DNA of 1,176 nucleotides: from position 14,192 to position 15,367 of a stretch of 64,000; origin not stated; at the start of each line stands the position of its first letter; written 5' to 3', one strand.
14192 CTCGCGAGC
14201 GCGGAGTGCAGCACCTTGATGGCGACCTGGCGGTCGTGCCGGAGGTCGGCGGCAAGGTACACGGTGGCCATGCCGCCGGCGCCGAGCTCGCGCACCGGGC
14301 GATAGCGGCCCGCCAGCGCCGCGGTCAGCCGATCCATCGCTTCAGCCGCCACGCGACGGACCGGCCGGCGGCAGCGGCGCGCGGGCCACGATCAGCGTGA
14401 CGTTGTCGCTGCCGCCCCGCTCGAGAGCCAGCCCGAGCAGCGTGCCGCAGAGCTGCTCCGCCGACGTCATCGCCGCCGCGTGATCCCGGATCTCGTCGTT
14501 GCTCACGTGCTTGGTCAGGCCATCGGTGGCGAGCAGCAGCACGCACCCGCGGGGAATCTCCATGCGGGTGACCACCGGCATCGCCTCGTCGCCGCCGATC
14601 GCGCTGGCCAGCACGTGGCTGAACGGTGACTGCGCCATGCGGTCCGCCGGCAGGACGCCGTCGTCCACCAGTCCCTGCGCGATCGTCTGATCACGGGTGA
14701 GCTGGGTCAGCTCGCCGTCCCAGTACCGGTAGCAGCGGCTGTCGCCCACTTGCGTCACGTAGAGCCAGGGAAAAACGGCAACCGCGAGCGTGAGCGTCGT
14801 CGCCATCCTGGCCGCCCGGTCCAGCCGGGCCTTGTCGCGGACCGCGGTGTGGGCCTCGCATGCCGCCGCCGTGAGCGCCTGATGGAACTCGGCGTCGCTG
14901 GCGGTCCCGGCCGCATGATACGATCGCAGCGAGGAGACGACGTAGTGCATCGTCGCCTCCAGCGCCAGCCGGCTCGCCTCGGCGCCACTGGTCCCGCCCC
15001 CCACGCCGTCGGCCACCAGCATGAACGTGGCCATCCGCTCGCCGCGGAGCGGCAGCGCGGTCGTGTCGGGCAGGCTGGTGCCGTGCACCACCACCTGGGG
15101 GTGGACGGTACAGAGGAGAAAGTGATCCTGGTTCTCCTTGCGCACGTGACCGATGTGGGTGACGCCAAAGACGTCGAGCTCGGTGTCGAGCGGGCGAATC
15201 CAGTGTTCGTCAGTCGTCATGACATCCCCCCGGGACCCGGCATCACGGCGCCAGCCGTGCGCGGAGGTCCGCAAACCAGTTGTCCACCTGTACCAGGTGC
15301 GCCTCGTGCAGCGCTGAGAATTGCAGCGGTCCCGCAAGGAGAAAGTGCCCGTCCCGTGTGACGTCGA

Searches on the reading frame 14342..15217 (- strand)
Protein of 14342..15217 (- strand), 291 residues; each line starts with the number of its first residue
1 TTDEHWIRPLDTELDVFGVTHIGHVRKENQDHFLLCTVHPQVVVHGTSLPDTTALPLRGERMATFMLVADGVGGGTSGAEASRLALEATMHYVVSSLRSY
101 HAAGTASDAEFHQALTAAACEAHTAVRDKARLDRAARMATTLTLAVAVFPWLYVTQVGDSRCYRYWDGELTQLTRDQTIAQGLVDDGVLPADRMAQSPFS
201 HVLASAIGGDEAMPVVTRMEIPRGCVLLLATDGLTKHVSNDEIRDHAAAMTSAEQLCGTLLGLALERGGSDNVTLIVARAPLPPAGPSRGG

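Call 3: search_protein_families(library=pfam, proteins=[window:14342-15217:-], max_evalue=1)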
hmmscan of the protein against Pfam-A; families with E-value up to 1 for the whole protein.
window:14342-15217:- (291 aa): 3 families
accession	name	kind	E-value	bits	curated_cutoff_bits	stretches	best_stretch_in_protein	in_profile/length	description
PF13672.11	PP2C_2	-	6.8e-11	42.5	24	1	61-242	22-182/209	Protein phosphatase 2C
PF00481.26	PP2C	-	2.5e-07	31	20.3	2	225-273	203-255/255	Protein phosphatase 2C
PF07228.17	SpoIIE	-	0.0014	19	25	1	210-280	109-191/192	Stage II sporulation protein E (SpoIIE)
